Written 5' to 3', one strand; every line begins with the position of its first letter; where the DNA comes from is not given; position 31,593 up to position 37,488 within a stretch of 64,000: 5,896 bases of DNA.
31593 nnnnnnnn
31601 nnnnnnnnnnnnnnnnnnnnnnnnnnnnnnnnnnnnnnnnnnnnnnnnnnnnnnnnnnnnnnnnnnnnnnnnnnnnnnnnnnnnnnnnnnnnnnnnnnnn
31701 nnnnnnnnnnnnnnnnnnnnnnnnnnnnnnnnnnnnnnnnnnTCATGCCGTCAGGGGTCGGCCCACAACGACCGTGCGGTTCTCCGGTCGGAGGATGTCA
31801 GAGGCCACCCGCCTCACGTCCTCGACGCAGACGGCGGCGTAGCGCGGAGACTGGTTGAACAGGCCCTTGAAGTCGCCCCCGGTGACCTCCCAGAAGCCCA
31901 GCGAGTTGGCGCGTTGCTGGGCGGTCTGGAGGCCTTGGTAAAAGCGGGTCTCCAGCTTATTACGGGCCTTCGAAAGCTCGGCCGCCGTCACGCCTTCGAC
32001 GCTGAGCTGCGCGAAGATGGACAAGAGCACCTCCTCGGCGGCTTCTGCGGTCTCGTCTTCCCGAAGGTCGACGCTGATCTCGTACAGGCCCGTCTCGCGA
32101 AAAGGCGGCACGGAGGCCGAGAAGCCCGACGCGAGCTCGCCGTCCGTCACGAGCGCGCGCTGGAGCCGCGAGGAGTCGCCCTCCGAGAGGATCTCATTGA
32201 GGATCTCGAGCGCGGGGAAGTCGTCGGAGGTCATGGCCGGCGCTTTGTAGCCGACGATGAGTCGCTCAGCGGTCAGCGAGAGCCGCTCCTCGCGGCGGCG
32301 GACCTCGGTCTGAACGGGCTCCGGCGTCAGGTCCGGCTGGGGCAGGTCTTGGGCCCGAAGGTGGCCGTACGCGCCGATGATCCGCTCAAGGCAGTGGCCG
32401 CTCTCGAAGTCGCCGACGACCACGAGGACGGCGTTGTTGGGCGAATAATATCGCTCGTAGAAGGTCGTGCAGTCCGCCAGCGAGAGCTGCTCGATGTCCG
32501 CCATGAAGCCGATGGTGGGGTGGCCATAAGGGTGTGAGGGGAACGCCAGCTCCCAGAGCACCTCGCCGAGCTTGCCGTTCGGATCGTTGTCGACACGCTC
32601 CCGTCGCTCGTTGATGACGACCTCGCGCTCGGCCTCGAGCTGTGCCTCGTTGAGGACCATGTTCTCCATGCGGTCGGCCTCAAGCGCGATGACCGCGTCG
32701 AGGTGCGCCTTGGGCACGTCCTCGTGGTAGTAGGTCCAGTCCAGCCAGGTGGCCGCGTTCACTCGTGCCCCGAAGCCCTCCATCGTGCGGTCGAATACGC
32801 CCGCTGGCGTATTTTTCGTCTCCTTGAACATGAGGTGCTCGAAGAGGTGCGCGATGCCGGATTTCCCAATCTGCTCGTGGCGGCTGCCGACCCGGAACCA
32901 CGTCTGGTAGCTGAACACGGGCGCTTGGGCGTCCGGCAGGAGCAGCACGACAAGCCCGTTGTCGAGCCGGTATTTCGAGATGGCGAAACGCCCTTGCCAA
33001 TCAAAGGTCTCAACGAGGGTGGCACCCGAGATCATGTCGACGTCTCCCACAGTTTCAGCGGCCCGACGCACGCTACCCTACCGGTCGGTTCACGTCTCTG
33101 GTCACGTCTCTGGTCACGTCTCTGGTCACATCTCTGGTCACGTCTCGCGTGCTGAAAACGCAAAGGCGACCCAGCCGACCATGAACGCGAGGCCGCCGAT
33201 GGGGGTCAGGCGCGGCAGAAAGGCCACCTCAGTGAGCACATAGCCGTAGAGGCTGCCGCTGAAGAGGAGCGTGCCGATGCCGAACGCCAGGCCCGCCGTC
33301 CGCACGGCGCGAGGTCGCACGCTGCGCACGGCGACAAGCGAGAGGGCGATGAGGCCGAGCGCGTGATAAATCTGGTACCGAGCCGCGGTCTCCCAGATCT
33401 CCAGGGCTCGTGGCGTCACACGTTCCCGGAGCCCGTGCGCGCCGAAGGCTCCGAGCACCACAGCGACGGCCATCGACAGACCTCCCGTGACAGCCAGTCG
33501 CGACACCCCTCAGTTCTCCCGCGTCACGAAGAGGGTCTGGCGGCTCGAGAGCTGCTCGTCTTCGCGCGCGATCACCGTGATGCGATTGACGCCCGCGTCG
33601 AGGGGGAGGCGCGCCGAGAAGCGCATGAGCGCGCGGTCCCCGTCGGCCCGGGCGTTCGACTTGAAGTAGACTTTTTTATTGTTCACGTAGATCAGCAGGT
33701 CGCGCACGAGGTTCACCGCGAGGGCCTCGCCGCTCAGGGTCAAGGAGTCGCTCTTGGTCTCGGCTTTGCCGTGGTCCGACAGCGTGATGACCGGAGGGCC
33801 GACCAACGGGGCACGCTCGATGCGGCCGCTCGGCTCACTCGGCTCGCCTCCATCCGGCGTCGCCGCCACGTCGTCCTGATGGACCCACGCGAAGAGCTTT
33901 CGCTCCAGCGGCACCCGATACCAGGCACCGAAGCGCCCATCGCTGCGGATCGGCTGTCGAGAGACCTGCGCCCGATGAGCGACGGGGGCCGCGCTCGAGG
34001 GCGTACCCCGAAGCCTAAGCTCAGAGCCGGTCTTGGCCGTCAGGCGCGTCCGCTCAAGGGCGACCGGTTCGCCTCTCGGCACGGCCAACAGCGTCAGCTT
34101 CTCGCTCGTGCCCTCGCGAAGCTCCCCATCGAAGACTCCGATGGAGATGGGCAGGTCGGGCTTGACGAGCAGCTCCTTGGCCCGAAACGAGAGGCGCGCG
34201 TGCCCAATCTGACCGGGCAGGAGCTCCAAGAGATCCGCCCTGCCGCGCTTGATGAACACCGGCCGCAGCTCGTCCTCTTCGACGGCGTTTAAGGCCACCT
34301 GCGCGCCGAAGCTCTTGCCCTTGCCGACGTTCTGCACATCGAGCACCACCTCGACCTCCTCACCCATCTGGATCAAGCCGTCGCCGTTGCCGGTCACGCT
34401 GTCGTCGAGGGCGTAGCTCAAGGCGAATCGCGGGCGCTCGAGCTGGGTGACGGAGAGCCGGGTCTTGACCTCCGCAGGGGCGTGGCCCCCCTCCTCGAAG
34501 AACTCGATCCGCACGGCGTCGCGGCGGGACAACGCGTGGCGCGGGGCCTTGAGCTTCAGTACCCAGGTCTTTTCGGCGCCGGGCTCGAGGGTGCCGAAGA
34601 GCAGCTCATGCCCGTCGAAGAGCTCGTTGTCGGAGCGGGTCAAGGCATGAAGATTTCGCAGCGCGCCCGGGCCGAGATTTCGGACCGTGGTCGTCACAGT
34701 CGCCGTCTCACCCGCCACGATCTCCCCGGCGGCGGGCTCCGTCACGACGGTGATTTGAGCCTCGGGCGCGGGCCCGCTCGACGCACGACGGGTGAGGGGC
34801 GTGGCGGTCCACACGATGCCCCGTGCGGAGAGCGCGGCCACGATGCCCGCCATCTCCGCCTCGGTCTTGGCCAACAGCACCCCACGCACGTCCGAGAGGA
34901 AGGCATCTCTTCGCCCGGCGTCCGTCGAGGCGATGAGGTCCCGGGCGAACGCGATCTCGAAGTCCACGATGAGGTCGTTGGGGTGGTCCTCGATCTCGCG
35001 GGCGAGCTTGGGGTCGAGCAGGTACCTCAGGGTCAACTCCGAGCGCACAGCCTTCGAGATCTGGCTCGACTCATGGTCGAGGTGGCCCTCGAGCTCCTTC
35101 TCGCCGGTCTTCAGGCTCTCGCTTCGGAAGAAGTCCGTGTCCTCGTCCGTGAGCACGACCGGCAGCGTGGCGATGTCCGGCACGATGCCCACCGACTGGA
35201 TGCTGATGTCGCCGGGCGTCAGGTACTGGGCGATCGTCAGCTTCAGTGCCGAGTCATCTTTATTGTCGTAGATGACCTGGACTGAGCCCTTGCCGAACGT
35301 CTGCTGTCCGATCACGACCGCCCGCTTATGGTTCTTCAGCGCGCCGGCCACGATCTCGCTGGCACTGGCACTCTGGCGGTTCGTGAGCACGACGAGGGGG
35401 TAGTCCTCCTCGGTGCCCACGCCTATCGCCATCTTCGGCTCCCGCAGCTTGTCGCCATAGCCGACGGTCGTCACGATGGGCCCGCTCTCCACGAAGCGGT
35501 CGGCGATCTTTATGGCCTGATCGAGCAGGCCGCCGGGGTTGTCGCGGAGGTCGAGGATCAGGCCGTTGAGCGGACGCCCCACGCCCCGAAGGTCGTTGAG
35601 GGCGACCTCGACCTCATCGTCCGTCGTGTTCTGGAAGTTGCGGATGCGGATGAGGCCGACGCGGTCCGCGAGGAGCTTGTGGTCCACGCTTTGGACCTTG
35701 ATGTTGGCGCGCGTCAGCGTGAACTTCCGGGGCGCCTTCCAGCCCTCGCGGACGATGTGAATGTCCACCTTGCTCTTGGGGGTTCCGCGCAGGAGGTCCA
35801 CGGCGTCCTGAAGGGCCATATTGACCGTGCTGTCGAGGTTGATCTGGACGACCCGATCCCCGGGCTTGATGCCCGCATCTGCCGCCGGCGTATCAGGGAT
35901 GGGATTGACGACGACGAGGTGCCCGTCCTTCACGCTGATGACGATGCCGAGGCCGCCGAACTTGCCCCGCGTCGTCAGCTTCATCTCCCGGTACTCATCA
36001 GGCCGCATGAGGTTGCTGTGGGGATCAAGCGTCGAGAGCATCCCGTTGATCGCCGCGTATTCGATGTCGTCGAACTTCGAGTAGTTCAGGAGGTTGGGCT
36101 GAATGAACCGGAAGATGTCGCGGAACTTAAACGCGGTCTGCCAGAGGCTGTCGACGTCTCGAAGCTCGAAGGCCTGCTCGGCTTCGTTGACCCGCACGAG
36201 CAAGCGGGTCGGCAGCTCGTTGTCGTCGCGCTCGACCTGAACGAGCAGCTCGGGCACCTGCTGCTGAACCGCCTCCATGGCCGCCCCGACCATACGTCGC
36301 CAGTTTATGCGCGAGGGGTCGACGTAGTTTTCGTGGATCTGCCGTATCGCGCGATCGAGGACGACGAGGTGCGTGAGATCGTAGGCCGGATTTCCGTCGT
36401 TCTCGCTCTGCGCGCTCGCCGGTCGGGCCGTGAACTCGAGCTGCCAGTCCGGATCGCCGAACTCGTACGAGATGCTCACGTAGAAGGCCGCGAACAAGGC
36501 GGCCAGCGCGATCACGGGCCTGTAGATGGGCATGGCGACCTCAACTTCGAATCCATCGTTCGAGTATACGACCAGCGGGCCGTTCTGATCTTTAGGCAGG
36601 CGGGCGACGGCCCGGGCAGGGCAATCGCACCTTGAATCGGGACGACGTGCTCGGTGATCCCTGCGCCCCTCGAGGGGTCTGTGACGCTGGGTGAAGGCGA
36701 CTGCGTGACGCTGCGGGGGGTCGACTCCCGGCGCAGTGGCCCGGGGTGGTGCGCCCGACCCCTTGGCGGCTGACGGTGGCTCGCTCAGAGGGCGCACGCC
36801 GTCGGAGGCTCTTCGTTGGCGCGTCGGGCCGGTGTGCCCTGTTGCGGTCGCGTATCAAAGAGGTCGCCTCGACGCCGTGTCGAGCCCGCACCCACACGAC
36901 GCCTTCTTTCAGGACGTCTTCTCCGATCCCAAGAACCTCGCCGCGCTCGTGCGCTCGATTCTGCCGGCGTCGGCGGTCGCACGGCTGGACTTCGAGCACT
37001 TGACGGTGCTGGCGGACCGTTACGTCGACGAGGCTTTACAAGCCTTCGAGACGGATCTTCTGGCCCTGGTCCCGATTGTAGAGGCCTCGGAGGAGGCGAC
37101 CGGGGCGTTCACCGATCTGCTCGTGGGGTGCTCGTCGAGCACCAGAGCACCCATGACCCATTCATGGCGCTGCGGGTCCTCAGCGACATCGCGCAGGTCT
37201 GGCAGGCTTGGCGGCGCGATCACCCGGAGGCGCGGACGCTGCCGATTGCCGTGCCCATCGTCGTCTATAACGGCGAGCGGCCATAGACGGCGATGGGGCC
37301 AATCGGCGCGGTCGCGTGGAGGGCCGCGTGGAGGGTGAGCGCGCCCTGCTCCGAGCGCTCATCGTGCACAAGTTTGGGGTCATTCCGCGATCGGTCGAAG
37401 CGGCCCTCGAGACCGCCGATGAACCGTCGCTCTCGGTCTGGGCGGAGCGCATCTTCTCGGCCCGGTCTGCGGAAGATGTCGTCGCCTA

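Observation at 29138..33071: An orphan T3SS/flagellar-type ATPase is embedded between the two subunit genes of a cytoplasmic M16 peptidase pair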

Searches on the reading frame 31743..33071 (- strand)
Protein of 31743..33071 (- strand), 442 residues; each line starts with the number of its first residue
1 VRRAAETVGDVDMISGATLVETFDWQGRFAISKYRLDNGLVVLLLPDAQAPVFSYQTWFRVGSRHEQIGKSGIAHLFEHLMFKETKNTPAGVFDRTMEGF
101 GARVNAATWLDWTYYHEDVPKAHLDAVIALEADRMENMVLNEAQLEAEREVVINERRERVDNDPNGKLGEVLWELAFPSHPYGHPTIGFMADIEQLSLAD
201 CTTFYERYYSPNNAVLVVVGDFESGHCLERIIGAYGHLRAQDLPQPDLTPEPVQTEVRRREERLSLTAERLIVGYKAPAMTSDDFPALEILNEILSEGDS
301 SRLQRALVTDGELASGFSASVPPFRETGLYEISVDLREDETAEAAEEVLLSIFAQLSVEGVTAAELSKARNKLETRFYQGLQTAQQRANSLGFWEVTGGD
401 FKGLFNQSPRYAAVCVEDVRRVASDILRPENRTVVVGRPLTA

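Call 3: search_protein_families(library=pfam, proteins=[window:31743-33071:-], max_evalue=0.01)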
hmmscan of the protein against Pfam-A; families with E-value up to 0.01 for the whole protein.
window:31743-33071:- (442 aa): 3 families
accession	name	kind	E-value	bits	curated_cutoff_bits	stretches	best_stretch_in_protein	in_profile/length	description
PF05193.26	Peptidase_M16_C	-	5.8e-28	98.4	23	1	196-373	2-181/181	Peptidase M16 inactive domain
PF00675.25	Peptidase_M16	-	4.2e-22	79.1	22.3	1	42-187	2-146/149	Insulinase (Peptidase family M16)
PF08593.16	Mug135_C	-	0.0081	16.8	23.8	0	179-214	26-62/82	Mug135-like, C-terminal domain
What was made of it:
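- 31743..33035 (-): M16a: active subunit of a heterodimeric M16B zinc peptidase (430 aa from ATG 33035; an alternative GTG start lies at 33071). No signal peptide in this genome. Pfam finds Peptidase_M16 4e-22 plus M16_C 6e-28 (call 3).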

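Call 4: search_protein_families(library=ncbifam, proteins=[window:31743-33071:-], max_evalue=0.01)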
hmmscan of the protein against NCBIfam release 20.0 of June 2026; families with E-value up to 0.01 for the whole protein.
window:31743-33071:- (442 aa): 4 families
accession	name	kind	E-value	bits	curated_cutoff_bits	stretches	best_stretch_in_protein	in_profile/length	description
NF047421.1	YfmH_fam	equivalog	2.4e-19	69.8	250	1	34-435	13-419/425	EF-P 5-aminopentanol modification-associated protein YfmH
NF011681.0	PRK15101.1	equivalog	6.3e-14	50.9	765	1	35-259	48-275/961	pitrilysin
NF047422.1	YfmF_fam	equivalog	4.6e-12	45.6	285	1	136-388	115-364/412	EF-P 5-aminopentanol modification-associated protein YfmF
TIGR02110.1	PQQ_syn_pqqF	equivalog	2e-08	33.5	320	1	36-389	5-361/697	pyrroloquinoline quinone biosynthesis protein PqqF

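Call 38: list_cluster_members(proteins=[P0001, window:31743-33035:-, window:29138-30439:-])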
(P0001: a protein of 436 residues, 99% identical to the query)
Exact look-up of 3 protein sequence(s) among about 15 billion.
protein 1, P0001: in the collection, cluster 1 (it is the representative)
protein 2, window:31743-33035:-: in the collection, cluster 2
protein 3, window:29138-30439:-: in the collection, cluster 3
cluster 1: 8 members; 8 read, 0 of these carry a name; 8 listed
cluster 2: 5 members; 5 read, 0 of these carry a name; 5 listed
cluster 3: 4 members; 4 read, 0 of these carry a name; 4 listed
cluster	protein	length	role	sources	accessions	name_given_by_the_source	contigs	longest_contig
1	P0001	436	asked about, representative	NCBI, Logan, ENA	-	-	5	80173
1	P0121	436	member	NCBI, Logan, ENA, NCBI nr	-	-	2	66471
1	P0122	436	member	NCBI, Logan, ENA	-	-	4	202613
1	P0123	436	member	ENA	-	-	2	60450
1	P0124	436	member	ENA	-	-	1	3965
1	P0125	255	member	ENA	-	-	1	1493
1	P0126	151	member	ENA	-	-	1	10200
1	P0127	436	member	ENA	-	-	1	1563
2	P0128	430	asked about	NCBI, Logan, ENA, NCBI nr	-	-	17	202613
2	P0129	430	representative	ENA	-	-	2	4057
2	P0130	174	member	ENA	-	-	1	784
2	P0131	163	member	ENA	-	-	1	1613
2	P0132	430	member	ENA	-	-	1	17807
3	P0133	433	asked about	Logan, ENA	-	-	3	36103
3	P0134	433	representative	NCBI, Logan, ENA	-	-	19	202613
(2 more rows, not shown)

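Call 42: search_protein_families(library=padloc, proteins=[window:31743-33035:-], max_evalue=0.001)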
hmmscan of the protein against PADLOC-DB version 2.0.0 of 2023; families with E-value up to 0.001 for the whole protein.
window:31743-33035:- (430 aa): 0 families

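Call 64: search_solved_structures(query=window:31743-33035:-, max_evalue=0.00001, show_alignments=1)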
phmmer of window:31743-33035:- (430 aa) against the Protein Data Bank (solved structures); distinct sequences matched with E-value up to 0.00001: 80 (the best 60 are shown).
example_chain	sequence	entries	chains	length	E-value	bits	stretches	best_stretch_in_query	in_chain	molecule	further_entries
3amj_C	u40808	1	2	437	1.6e-59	205.5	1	23-423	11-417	zinc peptidase active subunit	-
3ami_A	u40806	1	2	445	1.7e-59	205.4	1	23-423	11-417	zinc peptidase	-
5euf_A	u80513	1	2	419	2.4e-57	198.3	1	23-424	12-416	Protease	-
4nnz_A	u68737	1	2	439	2.2e-54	188.6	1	21-425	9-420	Probable zinc protease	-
3hdi_A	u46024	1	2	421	2.2e-27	99.7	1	21-416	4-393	Processing protease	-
5j7y_AA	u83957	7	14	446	2.8e-27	99.3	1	23-287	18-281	COMPLEX III SUBUNIT 1 / CORE 1 | Ubiquinol-cytochrome c reductase core protein 1 | UQCRC1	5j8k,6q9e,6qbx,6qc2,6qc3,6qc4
5j4z_AA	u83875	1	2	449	4.2e-27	98.7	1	23-287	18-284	COMPLEX III SUBUNIT 1 / CORE 1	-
9h8t_L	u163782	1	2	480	6.2e-27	98.2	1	23-289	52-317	Ubiquinol-cytochrome c reductase core protein 1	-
9cg3_L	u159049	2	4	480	2.5e-26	96.2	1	23-289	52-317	Cytochrome b-c1 complex subunit 1, mitochondrial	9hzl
5xte_L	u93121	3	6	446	2.6e-26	96.2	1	23-289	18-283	Cytochrome b-c1 complex subunit 1, mitochondrial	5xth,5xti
8zo8_QB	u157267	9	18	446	5e-26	95.2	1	23-289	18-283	Cytochrome b-c1 complex subunit 1, mitochondrial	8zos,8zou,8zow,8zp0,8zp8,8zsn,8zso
5gup_u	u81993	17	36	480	5.9e-26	95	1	23-289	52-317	Cytochrome b-c1 complex subunit 1, mitochondrial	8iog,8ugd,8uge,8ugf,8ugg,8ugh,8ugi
6zfs_A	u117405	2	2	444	3.2e-25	92.5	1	23-288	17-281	Cytochrome b-c1 complex subunit 1, mitochondrial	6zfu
7r3v_A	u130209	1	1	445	3.2e-25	92.5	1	23-288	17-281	Cytochrome b-c1 complex subunit 1, mitochondrial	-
1be3_A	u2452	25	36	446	3.5e-25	92.4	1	23-288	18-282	CYTOCHROME BC1 COMPLEX | UBIQUINOL-CYTOCHROME C REDUCTASE COMPLEX CORE PROTEIN I | Ubiquinol-cytochrome C reductase complex core protein I, mitochondrial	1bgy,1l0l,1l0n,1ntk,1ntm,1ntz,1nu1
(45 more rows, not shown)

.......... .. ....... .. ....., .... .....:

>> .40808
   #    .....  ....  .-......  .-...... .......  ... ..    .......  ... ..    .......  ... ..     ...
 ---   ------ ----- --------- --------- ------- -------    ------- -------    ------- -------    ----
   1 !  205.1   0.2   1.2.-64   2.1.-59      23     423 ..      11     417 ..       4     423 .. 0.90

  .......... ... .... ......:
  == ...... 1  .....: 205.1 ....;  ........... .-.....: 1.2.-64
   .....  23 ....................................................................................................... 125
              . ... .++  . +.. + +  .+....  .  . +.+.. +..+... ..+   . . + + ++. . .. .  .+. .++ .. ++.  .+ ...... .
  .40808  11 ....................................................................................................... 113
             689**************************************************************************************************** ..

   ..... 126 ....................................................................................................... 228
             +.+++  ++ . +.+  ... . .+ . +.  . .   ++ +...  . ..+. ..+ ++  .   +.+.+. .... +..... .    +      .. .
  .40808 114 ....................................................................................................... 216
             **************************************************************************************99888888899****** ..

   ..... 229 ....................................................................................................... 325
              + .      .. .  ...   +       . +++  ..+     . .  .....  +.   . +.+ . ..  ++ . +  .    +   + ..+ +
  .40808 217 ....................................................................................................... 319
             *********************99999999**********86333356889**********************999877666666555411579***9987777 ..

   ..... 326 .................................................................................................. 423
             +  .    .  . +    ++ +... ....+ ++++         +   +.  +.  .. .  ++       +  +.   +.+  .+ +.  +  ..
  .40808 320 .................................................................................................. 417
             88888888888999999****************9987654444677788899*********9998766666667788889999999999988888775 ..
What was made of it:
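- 31743..33035 (-): The best PDB match is 3AMJ_C 'zinc peptidase active subunit', 1.6e-59 (call 64).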

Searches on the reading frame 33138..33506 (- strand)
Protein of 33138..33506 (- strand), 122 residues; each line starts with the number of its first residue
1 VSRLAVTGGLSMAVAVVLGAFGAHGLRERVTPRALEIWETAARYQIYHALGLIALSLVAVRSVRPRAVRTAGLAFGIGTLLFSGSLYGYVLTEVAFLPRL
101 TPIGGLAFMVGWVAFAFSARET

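Call 15: search_protein_families(library=pfam, proteins=[window:33138-33506:-], max_evalue=0.001)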
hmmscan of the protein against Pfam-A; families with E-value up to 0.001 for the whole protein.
window:33138-33506:- (122 aa): 1 family
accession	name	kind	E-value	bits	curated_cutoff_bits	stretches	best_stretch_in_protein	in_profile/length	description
PF04241.20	DUF423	-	1.8e-28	99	25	1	18-105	1-86/86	Protein of unknown function (DUF423)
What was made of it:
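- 33138..33506 (-): DUF423 small membrane protein, a conserved upstream neighbour of the M16 pair. Pfam finds DUF423 2e-28 (call 15).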

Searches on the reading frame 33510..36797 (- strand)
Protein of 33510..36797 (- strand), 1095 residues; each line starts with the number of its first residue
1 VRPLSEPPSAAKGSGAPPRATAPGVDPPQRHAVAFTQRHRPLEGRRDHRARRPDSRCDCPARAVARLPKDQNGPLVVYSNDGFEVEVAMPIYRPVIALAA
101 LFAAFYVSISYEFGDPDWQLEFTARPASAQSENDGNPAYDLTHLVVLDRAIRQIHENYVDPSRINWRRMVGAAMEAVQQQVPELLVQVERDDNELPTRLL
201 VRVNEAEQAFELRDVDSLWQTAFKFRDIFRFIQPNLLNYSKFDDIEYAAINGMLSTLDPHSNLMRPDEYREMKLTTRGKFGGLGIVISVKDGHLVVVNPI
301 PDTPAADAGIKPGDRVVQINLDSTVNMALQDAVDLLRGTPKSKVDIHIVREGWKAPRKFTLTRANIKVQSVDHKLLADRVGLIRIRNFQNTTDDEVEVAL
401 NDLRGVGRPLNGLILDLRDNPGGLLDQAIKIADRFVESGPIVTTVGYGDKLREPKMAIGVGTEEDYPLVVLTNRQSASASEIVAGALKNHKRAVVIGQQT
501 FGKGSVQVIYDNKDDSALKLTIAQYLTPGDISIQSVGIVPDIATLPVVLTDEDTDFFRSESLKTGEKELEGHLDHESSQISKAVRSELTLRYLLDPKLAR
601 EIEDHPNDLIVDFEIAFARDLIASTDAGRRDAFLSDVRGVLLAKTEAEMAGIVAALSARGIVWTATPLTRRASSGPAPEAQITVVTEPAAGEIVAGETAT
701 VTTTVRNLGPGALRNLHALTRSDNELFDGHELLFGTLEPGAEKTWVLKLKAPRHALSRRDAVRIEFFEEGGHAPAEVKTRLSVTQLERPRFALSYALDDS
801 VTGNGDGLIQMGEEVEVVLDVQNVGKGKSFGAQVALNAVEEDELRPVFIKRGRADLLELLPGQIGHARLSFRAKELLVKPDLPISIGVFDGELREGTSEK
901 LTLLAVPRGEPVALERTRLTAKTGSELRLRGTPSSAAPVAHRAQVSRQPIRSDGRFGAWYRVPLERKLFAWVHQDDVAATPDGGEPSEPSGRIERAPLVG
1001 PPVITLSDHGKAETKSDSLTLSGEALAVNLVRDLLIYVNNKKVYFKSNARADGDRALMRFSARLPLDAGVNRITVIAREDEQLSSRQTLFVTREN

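Call 15: search_protein_families(library=pfam, proteins=[window:33510-36797:-], max_evalue=0.001)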
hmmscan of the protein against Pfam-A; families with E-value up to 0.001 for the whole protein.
window:33510-36797:- (1095 aa): 6 families
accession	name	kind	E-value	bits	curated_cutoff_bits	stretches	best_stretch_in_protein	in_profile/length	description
PF03572.23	Peptidase_S41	-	2.2e-49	167.7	24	1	379-543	1-164/165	Peptidase family S41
PF00595.29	PDZ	-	4.9e-11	43.3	23.2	1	279-348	8-80/81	PDZ domain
PF17820.7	PDZ_6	-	3.2e-10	40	27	1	295-350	1-54/54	PDZ domain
PF13180.12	PDZ_2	-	1.8e-08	35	27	1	281-352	1-71/80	PDZ domain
PF07705.17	CARDB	-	0.00062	20.4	22.7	0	683-751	5-71/101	CARDB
PF09136.16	Glucodextran_B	-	0.00083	19.7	27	0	1059-1093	47-81/83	Glucodextranase, domain B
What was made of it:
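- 33510..36533 (-): Large membrane-anchored S41/PDZ C-terminal processing peptidase, the first gene of the conserved S41-DUF423-M16a-(ATPase)-M16b block. The ORF runs to 36797; gene callers on 99%-identical contigs start it at 36533. Pfam finds Peptidase_S41 2e-49 plus PDZ (call 15).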

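Call 42: search_protein_families(library=padloc, proteins=[window:33510-36797:-], max_evalue=0.001)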
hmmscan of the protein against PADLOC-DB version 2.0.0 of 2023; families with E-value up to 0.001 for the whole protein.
window:33510-36797:- (1095 aa): 0 families

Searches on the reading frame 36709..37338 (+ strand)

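Call 44: search_protein_families(library=pfam, proteins=[window:36709-37338:+], max_evalue=0.0001)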
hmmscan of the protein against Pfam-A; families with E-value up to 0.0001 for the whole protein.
window:36709-37338:+ (209 aa): 1 family
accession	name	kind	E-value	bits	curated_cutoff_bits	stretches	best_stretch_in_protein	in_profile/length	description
PF04754.18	Transposase_31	-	2e-09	37.8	21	1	62-125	2-65/203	Putative transposase, YhgA-like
